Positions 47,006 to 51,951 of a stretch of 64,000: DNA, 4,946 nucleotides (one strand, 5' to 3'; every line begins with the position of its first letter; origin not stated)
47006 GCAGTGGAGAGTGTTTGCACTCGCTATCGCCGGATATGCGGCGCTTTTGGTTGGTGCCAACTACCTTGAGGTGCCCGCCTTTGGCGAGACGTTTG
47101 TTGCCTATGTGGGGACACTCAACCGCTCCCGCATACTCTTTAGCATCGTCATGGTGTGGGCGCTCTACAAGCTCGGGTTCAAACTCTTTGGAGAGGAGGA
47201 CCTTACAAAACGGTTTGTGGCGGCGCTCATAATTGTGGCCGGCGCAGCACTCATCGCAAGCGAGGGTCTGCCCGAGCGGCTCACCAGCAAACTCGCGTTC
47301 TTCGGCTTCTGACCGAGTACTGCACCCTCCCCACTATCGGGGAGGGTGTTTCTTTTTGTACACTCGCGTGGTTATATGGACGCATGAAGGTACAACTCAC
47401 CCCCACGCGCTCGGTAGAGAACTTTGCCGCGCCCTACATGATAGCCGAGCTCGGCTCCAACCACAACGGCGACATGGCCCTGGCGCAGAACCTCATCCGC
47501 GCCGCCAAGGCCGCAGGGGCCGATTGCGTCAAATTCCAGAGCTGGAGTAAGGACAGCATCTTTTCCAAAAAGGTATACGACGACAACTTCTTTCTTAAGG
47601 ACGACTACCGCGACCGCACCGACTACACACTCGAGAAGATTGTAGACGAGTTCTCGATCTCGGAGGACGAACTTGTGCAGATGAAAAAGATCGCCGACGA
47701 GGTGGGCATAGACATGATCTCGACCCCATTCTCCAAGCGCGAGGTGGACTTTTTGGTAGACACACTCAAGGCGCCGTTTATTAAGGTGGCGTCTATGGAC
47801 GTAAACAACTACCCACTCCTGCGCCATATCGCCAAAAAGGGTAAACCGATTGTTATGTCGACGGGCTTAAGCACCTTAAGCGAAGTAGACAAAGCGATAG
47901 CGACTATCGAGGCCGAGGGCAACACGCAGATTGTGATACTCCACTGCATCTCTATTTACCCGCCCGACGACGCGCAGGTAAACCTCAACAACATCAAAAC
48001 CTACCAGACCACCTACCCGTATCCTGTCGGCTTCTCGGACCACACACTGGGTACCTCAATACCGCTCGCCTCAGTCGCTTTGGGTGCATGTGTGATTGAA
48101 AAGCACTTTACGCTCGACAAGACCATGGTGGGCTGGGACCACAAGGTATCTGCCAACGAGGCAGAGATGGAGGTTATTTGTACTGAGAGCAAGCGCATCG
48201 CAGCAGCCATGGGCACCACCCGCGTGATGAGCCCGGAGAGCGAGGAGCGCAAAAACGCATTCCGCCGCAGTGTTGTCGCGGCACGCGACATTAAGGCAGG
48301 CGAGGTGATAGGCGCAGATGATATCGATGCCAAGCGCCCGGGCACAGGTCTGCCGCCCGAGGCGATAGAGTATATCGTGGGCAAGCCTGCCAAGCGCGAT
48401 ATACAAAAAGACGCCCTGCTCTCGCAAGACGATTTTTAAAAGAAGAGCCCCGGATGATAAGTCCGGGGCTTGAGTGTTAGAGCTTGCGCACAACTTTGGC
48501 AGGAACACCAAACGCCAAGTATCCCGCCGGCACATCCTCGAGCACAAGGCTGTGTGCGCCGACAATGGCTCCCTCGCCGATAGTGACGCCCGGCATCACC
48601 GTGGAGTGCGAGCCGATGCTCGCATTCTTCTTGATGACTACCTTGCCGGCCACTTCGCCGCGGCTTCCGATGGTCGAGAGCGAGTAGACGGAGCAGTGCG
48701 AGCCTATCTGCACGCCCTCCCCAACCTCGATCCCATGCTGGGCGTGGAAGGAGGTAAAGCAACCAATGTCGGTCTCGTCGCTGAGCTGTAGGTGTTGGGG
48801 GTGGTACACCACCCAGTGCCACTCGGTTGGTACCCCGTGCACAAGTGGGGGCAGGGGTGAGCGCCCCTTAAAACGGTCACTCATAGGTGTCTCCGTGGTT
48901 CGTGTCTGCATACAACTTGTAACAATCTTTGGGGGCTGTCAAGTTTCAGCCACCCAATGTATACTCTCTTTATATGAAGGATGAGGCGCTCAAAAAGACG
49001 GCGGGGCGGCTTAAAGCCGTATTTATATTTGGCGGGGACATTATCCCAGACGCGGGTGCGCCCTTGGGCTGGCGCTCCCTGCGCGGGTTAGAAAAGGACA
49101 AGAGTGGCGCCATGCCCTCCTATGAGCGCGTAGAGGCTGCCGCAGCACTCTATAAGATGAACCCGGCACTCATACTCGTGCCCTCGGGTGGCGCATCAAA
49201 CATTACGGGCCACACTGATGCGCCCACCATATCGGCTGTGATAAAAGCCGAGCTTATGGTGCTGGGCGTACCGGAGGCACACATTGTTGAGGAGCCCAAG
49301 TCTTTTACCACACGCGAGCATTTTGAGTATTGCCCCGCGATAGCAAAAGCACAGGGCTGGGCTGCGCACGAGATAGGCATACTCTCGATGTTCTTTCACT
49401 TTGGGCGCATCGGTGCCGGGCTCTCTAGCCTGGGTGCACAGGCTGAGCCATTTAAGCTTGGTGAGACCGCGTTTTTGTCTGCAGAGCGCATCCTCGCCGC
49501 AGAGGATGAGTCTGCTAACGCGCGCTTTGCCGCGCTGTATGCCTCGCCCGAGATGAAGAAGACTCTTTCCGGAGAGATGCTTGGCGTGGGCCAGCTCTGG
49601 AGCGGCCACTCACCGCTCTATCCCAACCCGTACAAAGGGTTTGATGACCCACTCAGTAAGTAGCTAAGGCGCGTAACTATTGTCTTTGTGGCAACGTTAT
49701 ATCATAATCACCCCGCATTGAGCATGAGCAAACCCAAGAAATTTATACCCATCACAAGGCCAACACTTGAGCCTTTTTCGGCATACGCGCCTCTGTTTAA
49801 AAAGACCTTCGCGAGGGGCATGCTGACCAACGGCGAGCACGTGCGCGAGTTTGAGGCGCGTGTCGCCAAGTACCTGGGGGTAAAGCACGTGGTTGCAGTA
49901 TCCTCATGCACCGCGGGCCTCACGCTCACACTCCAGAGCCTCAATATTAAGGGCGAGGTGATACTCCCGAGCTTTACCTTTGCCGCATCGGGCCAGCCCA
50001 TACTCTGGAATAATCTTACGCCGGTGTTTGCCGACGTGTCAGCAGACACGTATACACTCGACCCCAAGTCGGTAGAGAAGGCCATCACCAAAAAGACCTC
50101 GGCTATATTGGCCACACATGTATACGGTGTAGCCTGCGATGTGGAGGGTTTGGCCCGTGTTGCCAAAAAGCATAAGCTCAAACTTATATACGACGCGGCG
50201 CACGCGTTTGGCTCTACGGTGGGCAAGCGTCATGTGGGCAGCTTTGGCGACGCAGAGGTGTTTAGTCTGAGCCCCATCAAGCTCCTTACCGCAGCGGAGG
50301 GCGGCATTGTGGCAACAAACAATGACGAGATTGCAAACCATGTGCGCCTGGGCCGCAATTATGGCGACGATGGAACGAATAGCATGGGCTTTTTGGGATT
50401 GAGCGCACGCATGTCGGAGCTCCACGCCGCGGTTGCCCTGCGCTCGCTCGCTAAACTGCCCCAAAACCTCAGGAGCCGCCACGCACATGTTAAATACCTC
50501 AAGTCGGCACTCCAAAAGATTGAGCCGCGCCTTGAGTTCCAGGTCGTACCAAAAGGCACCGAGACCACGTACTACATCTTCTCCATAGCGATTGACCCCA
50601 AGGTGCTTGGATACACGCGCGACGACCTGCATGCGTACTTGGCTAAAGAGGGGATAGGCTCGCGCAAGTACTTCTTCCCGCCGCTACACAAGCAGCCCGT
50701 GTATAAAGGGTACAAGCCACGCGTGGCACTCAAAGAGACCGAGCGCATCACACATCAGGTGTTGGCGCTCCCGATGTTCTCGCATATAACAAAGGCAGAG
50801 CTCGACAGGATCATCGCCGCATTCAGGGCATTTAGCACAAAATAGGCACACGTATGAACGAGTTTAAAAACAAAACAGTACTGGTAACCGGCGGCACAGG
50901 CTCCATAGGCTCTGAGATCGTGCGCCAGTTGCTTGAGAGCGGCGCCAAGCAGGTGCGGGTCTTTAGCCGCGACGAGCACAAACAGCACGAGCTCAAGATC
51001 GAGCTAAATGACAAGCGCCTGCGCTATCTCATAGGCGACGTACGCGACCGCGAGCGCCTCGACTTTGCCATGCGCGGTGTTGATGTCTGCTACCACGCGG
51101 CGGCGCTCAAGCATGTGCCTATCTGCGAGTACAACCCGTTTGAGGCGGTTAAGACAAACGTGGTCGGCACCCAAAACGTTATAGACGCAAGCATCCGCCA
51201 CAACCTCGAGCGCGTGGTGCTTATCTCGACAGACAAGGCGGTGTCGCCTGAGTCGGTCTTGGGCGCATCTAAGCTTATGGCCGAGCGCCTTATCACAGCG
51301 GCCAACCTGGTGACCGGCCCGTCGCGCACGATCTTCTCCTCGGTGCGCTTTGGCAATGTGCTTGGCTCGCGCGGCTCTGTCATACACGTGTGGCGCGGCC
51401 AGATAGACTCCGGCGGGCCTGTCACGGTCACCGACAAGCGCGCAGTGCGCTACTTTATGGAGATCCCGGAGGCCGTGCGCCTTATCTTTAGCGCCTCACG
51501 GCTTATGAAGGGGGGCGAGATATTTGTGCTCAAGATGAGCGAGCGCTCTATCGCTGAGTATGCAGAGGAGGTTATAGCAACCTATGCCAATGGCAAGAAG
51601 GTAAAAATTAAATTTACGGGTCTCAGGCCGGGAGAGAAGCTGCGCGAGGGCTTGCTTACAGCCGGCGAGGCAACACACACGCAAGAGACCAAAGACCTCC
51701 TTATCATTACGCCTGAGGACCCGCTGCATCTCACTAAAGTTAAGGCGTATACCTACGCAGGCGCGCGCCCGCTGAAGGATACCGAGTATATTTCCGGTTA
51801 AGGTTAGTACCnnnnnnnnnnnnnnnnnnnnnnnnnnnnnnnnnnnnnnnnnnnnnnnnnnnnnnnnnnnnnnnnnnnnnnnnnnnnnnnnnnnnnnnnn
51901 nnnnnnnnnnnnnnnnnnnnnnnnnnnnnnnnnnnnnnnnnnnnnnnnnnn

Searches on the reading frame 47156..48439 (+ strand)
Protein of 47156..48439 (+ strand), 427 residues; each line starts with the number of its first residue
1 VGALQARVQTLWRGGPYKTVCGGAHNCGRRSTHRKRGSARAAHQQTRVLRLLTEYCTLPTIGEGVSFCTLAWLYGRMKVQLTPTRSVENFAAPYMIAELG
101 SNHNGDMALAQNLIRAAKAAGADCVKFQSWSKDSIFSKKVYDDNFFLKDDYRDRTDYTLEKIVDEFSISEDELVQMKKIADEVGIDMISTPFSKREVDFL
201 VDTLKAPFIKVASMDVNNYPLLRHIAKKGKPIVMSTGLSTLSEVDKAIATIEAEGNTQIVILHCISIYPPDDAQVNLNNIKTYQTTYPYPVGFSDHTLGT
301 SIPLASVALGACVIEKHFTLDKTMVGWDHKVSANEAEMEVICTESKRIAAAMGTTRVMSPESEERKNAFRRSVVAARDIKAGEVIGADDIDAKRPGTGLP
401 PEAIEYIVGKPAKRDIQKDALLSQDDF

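Call 9: search_protein_families(library=pfam, proteins=[window:47156-48439:+], max_evalue=0.001)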
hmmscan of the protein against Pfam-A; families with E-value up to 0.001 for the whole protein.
window:47156-48439:+ (427 aa): 2 families
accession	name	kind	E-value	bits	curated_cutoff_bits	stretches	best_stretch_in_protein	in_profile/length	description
PF03102.20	NeuB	-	1.1e-81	274.2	22.1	1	113-355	1-239/241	NeuB family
PF08666.17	SAF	-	6e-16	59.2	21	1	370-427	1-62/63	SAF domain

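Call 71: search_protein_families(library=ncbifam, proteins=[window:47156-48439:+], max_evalue=0.00001)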
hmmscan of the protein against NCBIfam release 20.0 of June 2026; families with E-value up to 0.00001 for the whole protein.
window:47156-48439:+ (427 aa): 5 families
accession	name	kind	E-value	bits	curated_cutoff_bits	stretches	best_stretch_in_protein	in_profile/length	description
TIGR03569.1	NeuB_NnaB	equivalog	3.2e-101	338.7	399.65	1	94-421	2-328/329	N-acetylneuraminate synthase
TIGR03586.1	PseI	equivalog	1.1e-88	297.6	340.25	1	93-419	2-324/327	pseudaminic acid synthase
TIGR01361.1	DAHP_synth_Bsub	equivalog_domain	3.7e-08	33.1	267.75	1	169-262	74-166/260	3-deoxy-7-phosphoheptulonate synthase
NF009239.0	PRK12595.1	equivalog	8.1e-08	31.6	279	1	169-262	167-259/360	bifunctional 3-deoxy-7-phosphoheptulonate synthase/chorismate mutase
NF006421.0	PRK08673.1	subfamily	1.5e-07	31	335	1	169-350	143-331/338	3-deoxy-7-phosphoheptulonate synthase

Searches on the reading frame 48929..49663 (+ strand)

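Call 9: search_protein_families(library=pfam, proteins=[window:48929-49663:+], max_evalue=0.001)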
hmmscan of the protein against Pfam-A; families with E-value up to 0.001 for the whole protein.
window:48929-49663:+ (244 aa): 1 family
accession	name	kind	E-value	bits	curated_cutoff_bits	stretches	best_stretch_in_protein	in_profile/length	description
PF02698.23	DUF218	-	1.1e-11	45.3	27.6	1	33-169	5-104/133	DUF218 domain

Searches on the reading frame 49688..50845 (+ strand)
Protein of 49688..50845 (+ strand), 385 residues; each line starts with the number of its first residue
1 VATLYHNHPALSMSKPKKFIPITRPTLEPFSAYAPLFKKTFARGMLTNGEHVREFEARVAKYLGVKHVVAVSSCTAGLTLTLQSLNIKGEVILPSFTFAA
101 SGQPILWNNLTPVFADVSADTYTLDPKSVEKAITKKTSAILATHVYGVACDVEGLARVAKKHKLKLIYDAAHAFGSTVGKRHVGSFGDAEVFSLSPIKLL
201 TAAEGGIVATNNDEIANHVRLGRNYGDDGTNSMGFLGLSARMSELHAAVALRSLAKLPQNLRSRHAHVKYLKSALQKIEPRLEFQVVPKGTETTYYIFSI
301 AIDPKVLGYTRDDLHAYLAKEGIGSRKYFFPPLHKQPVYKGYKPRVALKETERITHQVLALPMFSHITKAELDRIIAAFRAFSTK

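Call 54: search_protein_families(library=pfam, proteins=[window:49688-50845:+], max_evalue=0.0001)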
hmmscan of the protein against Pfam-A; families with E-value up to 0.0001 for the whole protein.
window:49688-50845:+ (385 aa): 5 families
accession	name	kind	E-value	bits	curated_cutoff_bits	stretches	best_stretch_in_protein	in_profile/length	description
PF01041.23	DegT_DnrJ_EryC1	-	4.5e-103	345.7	19.8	1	38-379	12-359/360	DegT/DnrJ/EryC1/StrS aminotransferase family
PF00155.27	Aminotran_1_2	-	2.5e-08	33.9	19.7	1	50-287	42-298/361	Aminotransferase class I and II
PF01212.27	Beta_elim_lyase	-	7.2e-08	32.5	27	1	50-281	32-271/288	Beta-eliminating lyase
PF00266.25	Aminotran_5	-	6.1e-05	22.6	21.5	0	50-176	43-182/371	Aminotransferase class-V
PF01053.26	Cys_Met_Meta_PP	-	7e-05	22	27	1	53-173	55-177/381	Cys/Met metabolism PLP-dependent enzyme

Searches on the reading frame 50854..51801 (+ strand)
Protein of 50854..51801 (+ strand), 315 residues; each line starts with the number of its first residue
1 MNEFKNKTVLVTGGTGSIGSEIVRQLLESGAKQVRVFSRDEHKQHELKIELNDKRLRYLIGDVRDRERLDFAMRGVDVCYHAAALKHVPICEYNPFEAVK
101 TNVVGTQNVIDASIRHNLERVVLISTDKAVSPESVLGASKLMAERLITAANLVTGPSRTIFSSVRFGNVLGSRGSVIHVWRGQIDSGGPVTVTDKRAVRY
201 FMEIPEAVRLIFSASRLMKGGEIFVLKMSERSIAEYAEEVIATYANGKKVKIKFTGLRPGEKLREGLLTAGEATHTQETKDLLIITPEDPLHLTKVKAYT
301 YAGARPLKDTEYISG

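Call 54: search_protein_families(library=pfam, proteins=[window:50854-51801:+], max_evalue=0.0001)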
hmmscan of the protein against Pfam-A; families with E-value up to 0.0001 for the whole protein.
window:50854-51801:+ (315 aa): 11 families
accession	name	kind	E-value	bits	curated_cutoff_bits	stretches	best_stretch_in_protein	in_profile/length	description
PF02719.21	Polysacc_synt_2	-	6.4e-104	347.7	20.2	1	9-285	1-291/293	Polysaccharide biosynthesis protein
PF01370.27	Epimerase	-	9.5e-26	91.1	20.9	1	9-224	1-237/240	NAD dependent epimerase/dehydratase family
PF01073.25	3Beta_HSD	-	2.5e-22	79.7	22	1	10-133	1-123/280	3-beta hydroxysteroid dehydrogenase/isomerase family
PF16363.11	GDP_Man_Dehyd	-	1.2e-17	64.9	27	1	10-127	1-130/332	GDP-mannose 4,6 dehydratase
PF13460.12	NAD_binding_10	-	3.3e-16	60.1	27.2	1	13-130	1-102/184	NAD(P)H-binding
PF04321.23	RmlD_sub_bind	-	7.9e-11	42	27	1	8-128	2-103/287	RmlD substrate binding domain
PF08659.16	KR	-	2.2e-09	37.9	22.6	1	8-125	2-135/180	KR domain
PF00106.31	adh_short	-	4.1e-09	36.6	26.6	1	7-114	1-120/195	short chain dehydrogenase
PF07993.18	NAD_binding_4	-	4.5e-09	36.3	20.1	1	11-133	1-143/258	Male sterility protein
PF05368.20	NmrA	-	4.7e-09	36.7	27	1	6-84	2-78/298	NmrA-like family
PF01488.26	Shikimate_DH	-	5.2e-05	23.8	24.3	1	3-59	9-64/138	Shikimate / quinate 5-dehydrogenase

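Call 71: search_protein_families(library=ncbifam, proteins=[window:50854-51801:+], max_evalue=0.00001)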
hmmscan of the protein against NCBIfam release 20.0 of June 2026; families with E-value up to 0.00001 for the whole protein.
window:50854-51801:+ (315 aa): 44 families (the best 25 are shown)
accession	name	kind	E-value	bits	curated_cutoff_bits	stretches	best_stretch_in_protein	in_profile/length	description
TIGR03589.1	PseB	equivalog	5.7e-93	311.4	407.75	1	4-296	2-290/324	UDP-N-acetylglucosamine 4,6-dehydratase (inverting)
TIGR04130.1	FnlA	equivalog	5e-74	249.2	730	1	4-288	2-285/337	UDP-N-acetylglucosamine 4,6-dehydratase/5-epimerase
TIGR03466.1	HpnA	hypoth_equivalog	1.8e-20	73.1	367.65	1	8-130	2-117/327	hopanoid-associated sugar epimerase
TIGR04180.1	EDH_00030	hypoth_equivalog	4.2e-20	72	475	1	9-128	1-123/297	NAD-dependent 4,6-dehydratase LegB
TIGR01179.1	galE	equivalog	2.5e-16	59.5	262.3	1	9-172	2-179/332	UDP-glucose 4-epimerase GalE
NF052578.1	StrlDmthSdmBMthl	equivalog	5.4e-16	59.2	600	1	8-131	2-118/328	sterol demethylase protein SdmB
TIGR02622.1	CDP_4_6_dhtase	equivalog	1e-15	57.8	278.45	1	4-130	2-133/352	CDP-glucose 4,6-dehydratase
NF042422.1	oxyalk_red_OleD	equivalog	5.5e-15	55.5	580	1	9-128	3-112/329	2-alkyl-3-oxoalkanoate reductase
TIGR01181.1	dTDP_gluc_dehyt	equivalog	4.7e-14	52.2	365.1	1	9-128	2-127/321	dTDP-glucose 4,6-dehydratase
NF042423.1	oxyalk_red_Shew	equivalog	2.5e-12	46.5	580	1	5-127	7-119/331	2-alkyl-3-oxoalkanoate reductase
NF007956.0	PRK10675.1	subfamily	7.5e-12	45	394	1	8-126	2-124/338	UDP-glucose 4-epimerase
NF041293.1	G6PDh_Azf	equivalog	1e-11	44.8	400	1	6-131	2-120/252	NAD-dependent glucose-6-phosphate dehydrogenase Azf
NF045894.1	PKS_plus_SDR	equivalog_domain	2.9e-09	35.1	1740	1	6-130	1157-1296/1515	type I polyketide synthase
TIGR01746.1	Thioester-redct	subfamily_domain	3.3e-09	36.5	213.35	1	8-137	1-147/371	thioester reductase domain-containing protein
NF043036.1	ErythonDh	equivalog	6.8e-09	35.4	325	1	9-126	3-123/321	D-erythronate dehydrogenase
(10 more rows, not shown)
